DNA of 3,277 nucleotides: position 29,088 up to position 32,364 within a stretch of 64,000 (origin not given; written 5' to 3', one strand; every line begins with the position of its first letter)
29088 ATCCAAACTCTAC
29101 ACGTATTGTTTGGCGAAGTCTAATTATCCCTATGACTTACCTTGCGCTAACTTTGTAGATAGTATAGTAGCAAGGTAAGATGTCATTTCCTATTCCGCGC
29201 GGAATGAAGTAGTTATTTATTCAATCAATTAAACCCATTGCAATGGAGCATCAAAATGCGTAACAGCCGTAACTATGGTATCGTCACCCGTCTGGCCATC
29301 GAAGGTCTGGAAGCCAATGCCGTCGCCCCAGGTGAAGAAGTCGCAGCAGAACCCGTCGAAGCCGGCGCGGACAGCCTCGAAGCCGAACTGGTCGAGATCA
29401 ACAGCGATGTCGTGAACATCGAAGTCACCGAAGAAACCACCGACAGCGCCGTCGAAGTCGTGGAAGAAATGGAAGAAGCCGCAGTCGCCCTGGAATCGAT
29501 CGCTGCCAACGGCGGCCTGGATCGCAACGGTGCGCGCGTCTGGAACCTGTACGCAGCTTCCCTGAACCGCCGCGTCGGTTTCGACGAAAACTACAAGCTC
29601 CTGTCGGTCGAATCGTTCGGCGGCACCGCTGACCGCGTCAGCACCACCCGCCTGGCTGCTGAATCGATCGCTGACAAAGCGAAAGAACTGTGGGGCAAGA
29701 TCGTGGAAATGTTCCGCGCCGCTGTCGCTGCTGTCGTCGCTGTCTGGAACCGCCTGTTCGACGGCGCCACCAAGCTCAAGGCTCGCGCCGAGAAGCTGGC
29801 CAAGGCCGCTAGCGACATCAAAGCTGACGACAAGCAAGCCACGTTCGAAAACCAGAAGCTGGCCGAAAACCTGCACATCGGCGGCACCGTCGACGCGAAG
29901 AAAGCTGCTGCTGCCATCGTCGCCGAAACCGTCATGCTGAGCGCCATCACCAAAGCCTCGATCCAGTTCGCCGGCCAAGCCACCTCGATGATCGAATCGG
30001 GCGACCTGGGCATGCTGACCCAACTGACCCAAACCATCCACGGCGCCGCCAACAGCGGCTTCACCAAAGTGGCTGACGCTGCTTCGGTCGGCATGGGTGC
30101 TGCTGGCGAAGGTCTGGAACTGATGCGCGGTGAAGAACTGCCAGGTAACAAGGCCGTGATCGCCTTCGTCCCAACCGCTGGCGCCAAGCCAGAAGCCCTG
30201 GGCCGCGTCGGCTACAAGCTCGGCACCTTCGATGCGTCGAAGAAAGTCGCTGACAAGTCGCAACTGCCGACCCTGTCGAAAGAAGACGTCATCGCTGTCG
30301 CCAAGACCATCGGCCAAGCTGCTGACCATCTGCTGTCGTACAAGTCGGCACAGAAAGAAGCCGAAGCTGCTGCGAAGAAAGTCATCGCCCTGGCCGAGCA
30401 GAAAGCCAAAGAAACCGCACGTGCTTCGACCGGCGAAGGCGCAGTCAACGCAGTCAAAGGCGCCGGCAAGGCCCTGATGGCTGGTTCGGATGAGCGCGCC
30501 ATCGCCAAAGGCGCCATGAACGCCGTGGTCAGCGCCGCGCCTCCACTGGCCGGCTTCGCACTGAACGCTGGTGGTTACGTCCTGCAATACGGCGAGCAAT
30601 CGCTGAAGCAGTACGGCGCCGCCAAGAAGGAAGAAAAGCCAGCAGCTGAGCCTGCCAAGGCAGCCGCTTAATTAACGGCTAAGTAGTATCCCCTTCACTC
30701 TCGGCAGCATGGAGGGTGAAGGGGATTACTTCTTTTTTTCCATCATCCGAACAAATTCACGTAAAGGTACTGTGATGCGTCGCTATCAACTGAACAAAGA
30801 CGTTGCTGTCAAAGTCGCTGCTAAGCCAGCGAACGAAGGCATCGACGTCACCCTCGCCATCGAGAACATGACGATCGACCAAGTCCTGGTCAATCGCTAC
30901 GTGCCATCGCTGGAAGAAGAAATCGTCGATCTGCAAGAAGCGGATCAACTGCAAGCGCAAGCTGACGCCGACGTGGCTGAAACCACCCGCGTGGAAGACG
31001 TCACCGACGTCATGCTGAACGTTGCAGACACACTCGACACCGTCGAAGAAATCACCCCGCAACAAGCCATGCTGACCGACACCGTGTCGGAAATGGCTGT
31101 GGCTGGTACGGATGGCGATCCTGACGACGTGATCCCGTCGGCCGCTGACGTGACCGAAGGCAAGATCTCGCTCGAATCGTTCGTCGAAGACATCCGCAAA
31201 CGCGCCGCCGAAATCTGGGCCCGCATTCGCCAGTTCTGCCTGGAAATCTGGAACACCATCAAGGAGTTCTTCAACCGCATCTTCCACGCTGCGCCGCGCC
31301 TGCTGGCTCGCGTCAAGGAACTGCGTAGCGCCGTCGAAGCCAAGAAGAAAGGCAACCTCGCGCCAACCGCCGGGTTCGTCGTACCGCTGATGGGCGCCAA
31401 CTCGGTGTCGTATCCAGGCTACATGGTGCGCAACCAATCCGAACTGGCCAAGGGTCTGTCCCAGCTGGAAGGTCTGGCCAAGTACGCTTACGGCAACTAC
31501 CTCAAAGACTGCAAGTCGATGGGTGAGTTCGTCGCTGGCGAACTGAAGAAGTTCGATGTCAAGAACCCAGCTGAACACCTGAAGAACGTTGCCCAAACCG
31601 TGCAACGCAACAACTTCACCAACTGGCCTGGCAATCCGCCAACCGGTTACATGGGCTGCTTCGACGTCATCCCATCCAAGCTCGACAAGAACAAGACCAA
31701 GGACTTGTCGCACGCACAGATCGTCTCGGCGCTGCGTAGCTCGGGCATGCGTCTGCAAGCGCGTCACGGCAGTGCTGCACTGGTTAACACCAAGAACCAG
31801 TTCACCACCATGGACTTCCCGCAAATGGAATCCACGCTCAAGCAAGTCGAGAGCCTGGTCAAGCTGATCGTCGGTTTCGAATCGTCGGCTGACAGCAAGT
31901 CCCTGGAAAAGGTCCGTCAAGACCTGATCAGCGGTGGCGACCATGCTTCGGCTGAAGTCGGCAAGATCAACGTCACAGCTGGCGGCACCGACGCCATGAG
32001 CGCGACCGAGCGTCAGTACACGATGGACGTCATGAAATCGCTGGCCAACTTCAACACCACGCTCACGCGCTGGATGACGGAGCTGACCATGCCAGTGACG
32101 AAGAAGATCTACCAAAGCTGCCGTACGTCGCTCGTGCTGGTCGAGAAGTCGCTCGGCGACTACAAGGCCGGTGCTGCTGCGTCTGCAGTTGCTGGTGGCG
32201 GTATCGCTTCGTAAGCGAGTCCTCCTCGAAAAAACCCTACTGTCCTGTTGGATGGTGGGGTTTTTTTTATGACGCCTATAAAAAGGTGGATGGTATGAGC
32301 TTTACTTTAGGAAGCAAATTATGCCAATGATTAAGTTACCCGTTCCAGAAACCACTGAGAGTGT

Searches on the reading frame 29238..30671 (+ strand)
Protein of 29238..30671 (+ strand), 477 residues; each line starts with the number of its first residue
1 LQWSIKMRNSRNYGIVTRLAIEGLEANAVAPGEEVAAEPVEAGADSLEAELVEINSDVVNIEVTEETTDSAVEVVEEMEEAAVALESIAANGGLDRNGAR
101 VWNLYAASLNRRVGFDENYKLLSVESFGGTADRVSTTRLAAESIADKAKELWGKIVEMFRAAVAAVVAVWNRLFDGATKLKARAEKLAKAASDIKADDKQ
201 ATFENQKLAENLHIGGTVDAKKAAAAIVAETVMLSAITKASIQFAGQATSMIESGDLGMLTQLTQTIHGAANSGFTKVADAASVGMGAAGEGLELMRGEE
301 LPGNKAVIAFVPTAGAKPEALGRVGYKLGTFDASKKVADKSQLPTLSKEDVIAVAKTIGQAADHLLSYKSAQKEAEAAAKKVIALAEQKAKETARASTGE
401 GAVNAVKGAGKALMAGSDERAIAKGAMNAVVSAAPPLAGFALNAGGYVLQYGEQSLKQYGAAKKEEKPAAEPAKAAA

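Call 12: search_protein_families(library=phrogs, proteins=[window:29238-30671:+], max_evalue=0.00001)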
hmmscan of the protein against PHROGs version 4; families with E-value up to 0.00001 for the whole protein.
window:29238-30671:+ (477 aa): 5 families
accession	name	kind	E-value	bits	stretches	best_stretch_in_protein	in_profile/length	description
phrog_2497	-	head and packaging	2.3e-30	107.1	1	36-470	31-447/455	internal head protein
phrog_5750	-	head and packaging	4.3e-13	50.4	1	29-407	26-382/414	internal head protein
phrog_6807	-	head and packaging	1e-10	42.4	1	52-308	81-329/462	internal head protein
phrog_37766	-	unknown function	2e-07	31.6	1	51-196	48-183/441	-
phrog_8282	-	head and packaging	9.6e-07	29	1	34-396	125-515/571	internal head protein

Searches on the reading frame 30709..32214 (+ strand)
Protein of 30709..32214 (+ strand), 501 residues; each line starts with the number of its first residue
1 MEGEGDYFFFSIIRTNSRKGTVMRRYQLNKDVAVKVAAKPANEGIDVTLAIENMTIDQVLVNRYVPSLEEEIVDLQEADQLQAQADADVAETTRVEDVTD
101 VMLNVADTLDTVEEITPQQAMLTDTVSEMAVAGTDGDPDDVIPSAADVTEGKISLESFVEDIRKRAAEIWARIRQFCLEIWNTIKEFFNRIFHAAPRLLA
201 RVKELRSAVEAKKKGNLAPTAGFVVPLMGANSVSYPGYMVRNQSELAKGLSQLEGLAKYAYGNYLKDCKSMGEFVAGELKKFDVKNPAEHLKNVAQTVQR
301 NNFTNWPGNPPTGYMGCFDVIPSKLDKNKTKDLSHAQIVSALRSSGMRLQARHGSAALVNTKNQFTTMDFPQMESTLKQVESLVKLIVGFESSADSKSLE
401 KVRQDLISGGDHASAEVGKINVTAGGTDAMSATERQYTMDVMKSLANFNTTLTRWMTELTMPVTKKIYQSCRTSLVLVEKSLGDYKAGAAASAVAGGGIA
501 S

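Call 12: search_protein_families(library=phrogs, proteins=[window:30709-32214:+], max_evalue=0.00001)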
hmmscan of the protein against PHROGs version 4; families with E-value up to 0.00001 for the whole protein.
window:30709-32214:+ (501 aa): 1 family
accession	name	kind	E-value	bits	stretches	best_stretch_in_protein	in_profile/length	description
phrog_2497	-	head and packaging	1.2e-07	32.1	1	157-433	130-398/455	internal head protein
